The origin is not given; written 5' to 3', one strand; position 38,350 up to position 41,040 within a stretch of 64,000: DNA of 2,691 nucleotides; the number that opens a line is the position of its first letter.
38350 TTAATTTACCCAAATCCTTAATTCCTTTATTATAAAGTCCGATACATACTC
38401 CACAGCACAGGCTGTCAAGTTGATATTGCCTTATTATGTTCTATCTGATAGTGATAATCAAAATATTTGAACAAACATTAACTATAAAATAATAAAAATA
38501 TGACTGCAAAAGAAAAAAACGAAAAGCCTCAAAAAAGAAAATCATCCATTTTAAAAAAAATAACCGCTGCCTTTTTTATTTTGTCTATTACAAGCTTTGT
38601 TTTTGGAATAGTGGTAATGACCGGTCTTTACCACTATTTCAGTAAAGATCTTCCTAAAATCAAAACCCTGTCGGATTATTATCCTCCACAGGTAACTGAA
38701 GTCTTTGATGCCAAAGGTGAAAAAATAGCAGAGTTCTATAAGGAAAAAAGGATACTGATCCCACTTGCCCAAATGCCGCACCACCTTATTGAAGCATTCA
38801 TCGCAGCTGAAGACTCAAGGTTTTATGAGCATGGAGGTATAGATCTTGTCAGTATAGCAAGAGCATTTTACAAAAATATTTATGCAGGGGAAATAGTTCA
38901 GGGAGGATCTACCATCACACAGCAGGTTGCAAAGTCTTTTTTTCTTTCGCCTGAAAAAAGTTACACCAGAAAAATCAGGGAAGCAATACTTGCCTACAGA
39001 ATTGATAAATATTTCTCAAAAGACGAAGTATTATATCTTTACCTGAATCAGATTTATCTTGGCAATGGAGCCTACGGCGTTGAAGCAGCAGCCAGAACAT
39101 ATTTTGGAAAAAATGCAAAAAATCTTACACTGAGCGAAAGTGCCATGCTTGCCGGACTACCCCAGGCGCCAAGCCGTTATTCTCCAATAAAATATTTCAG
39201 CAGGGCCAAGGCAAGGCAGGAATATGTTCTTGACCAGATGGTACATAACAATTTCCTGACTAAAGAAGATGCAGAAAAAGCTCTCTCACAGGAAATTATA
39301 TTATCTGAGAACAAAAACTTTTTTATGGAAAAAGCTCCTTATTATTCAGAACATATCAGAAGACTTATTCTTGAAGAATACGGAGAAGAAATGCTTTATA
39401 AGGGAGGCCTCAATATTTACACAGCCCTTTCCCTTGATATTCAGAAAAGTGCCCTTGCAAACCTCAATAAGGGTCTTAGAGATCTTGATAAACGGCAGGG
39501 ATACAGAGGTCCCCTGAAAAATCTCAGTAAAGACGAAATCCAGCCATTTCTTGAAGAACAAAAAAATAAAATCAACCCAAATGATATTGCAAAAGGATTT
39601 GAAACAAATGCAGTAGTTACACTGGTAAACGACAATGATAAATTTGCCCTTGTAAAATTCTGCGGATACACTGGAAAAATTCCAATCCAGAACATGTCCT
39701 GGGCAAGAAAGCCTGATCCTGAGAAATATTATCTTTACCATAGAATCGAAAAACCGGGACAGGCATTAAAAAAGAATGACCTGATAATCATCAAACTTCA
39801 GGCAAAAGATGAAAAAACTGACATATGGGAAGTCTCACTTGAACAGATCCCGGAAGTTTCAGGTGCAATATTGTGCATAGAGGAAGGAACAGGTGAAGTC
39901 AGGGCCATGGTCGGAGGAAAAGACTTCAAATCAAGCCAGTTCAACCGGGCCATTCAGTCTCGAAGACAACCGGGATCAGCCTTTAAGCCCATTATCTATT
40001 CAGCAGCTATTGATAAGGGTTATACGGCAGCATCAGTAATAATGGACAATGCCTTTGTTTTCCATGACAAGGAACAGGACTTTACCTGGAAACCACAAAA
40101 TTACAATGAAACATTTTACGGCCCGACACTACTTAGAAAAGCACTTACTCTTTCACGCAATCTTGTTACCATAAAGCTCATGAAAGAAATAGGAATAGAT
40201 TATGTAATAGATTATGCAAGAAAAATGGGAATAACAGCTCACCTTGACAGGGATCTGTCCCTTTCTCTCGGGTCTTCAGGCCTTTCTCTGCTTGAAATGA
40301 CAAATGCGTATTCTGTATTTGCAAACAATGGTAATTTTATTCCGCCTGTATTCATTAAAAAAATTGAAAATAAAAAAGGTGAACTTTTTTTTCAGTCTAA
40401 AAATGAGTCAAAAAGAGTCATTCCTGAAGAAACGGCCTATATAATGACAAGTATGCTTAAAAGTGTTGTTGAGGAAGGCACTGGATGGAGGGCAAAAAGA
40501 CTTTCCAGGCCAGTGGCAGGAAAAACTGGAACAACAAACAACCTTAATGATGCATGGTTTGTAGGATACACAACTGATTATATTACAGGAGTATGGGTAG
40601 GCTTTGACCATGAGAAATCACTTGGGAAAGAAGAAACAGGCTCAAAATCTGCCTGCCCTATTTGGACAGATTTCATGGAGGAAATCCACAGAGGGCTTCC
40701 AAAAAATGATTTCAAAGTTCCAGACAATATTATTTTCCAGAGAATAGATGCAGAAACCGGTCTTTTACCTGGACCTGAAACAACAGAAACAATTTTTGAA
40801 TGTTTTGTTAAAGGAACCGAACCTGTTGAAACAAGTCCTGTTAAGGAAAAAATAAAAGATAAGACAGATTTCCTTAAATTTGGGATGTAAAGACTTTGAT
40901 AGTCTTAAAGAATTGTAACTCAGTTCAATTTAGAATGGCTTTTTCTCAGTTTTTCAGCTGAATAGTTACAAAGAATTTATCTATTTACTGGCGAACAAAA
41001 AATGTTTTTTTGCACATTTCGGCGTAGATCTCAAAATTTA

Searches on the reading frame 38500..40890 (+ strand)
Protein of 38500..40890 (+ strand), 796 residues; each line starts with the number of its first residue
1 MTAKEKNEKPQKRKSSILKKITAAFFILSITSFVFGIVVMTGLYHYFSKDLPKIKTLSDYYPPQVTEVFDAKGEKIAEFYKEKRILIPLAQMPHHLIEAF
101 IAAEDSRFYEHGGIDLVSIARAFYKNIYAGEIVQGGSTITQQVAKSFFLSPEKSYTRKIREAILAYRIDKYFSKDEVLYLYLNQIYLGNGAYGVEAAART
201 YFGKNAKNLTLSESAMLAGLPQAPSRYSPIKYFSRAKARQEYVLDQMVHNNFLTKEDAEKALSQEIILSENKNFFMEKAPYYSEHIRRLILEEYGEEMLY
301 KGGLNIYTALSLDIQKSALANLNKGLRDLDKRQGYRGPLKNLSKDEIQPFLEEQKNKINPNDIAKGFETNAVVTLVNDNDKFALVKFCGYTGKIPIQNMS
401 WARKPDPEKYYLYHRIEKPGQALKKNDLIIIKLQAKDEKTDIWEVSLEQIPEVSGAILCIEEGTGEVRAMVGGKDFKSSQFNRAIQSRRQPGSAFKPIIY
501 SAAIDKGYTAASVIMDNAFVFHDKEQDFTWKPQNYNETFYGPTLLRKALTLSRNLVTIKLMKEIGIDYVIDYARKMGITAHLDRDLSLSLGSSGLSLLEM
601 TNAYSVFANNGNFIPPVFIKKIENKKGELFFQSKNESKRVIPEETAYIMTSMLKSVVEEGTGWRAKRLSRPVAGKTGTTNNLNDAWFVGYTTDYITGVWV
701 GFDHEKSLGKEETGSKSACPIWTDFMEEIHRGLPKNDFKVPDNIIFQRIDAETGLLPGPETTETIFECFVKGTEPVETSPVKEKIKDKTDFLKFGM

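Call 72: find_homologous_proteins(query=window:38500-40890:+, max_evalue=1e-100)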
Query window:38500-40890:+ (796 aa): 7963 proteins with E <= 1e-100 among 8000 candidates; the best 120 are listed.
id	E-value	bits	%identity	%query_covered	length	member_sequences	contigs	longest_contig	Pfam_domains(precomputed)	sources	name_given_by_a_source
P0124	0.0e+0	1802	100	100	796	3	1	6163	PF17092.12,PF00912.29,PF00905.28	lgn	-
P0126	0.0e+0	1551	84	100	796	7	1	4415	PF17092.12,PF00912.29,PF00905.28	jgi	jgi:penicillin-binding protein 1A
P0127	0.0e+0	1537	85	97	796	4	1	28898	PF17092.12,PF00912.29,PF00905.28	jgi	jgi:penicillin-binding protein 1A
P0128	0.0e+0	1420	80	95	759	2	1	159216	PF17092.12,PF00912.29,PF00905.28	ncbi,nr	ncbi:MAG: PBP1A family penicillin-binding protein [Desulforegulaceae bacterium]|nr:PBP1A family peni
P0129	0.0e+0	1333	73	98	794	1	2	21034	PF17092.12,PF00912.29,PF00905.28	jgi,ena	-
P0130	0.0e+0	1305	71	100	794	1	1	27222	PF17092.12,PF00912.29,PF00905.28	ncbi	ncbi:MAG: penicillin-binding protein 1A [Thermodesulfobacteriota bacterium]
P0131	0.0e+0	1296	73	96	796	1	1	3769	PF17092.12,PF00912.29,PF00905.28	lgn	-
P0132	0.0e+0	1286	70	100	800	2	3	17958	PF17092.12,PF00912.29,PF00905.28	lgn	-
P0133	0.0e+0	1247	70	98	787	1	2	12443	PF17092.12,PF00912.29,PF00905.28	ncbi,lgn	-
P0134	0.0e+0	1202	67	99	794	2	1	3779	PF17092.12,PF00575.30,PF00912.29,PF00905.28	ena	-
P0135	0.0e+0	1024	56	100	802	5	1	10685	PF17092.12,PF00912.29,PF00905.28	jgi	jgi:penicillin-binding protein 1A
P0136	0.0e+0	1018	57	98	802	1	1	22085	PF17092.12,PF00575.30,PF00912.29,PF00905.28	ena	-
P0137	0.0e+0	1016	56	100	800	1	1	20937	PF17092.12,PF00912.29,PF00905.28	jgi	jgi:penicillin-binding protein 1A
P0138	0.0e+0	1015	56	99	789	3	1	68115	PF17092.12,PF00575.30,PF00912.29,PF00905.28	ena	-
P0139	0.0e+0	1015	57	99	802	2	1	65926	PF17092.12,PF00575.30,PF00912.29,PF00905.28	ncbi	-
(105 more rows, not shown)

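Call 73: find_encoding_contigs(protein=P0127, flank=10000, max_places=2)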
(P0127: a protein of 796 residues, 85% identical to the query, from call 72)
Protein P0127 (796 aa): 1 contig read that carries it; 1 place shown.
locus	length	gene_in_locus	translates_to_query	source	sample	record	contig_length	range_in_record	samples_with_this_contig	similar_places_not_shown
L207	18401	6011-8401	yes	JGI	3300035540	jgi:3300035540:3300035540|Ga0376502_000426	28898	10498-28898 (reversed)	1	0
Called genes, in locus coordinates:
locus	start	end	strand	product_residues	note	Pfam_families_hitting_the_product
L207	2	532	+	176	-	?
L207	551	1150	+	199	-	PF01558:POR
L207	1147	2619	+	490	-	-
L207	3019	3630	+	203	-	-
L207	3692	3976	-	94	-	PF01844:HNH, PF13395:HNH_4, PF14279:HNH_5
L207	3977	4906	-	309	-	PF00009:GTP_EFTU (weak), PF03193:RsgA_GTPase (faint), PF00350:Dynamin_N (faint), PF01926:MMR_HSR1, PF02421:FeoB_N, PF04548:AIG1 (weak), PF07650:KH_2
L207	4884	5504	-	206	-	PF03193:RsgA_GTPase (faint), PF02421:FeoB_N, PF00350:Dynamin_N (faint), PF01926:MMR_HSR1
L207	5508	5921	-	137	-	PF01502:PRA-CH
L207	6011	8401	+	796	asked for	PF00912:Transgly, PF17092:PCB_OB, PF00905:Transpeptidase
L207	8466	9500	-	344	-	PF04055:Radical_SAM, PF16199:Radical_SAM_C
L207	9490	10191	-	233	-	PF22935:RM44_endonuclase (weak), PF14622:Ribonucleas_3_3, PF00636:Ribonuclease_3, PF00035:dsrm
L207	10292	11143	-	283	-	PF02811:PHP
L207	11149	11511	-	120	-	PF21157:DksA_N, PF01258:zf-dskA_traR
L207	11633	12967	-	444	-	PF05201:GlutR_N, PF01488:Shikimate_DH, PF00745:GlutR_dimer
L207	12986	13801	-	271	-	PF01578:Cytochrom_C_asm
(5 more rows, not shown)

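Call 74: find_encoding_contigs(protein=P0128, flank=10000, max_places=2)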
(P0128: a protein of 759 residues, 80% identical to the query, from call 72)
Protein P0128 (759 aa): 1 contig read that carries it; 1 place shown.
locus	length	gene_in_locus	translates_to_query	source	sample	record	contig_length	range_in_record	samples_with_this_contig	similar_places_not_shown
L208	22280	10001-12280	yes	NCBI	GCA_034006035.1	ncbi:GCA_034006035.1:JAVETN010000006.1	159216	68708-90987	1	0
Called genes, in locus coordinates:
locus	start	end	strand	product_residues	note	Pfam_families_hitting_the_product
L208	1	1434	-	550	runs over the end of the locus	PF00732:GMC_oxred_N, PF05199:GMC_oxred_C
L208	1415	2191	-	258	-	PF00392:GntR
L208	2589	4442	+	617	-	PF01855:POR_N (weak), PF02775:TPP_enzyme_C, PF00037:Fer4 (weak)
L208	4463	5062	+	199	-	PF01558:POR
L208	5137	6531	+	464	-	-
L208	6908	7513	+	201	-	-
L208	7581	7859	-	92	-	PF01844:HNH, PF13395:HNH_4 (weak), PF14279:HNH_5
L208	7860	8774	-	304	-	PF03193:RsgA_GTPase (faint), PF00009:GTP_EFTU (weak), PF00350:Dynamin_N (faint), PF01926:MMR_HSR1, PF02421:FeoB_N, PF04548:AIG1 (weak), PF10662:PduV-EutP (weak), PF07650:KH_2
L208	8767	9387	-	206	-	PF02421:FeoB_N, PF03193:RsgA_GTPase (faint), PF00350:Dynamin_N (faint), PF01926:MMR_HSR1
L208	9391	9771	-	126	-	PF01502:PRA-CH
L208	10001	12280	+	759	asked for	PF00912:Transgly, PF17092:PCB_OB, PF00905:Transpeptidase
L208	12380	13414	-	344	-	PF04055:Radical_SAM, PF16199:Radical_SAM_C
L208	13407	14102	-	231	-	PF22935:RM44_endonuclase (weak), PF14622:Ribonucleas_3_3, PF00636:Ribonuclease_3, PF00035:dsrm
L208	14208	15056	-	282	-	PF02811:PHP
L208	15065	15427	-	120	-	PF21157:DksA_N, PF01258:zf-dskA_traR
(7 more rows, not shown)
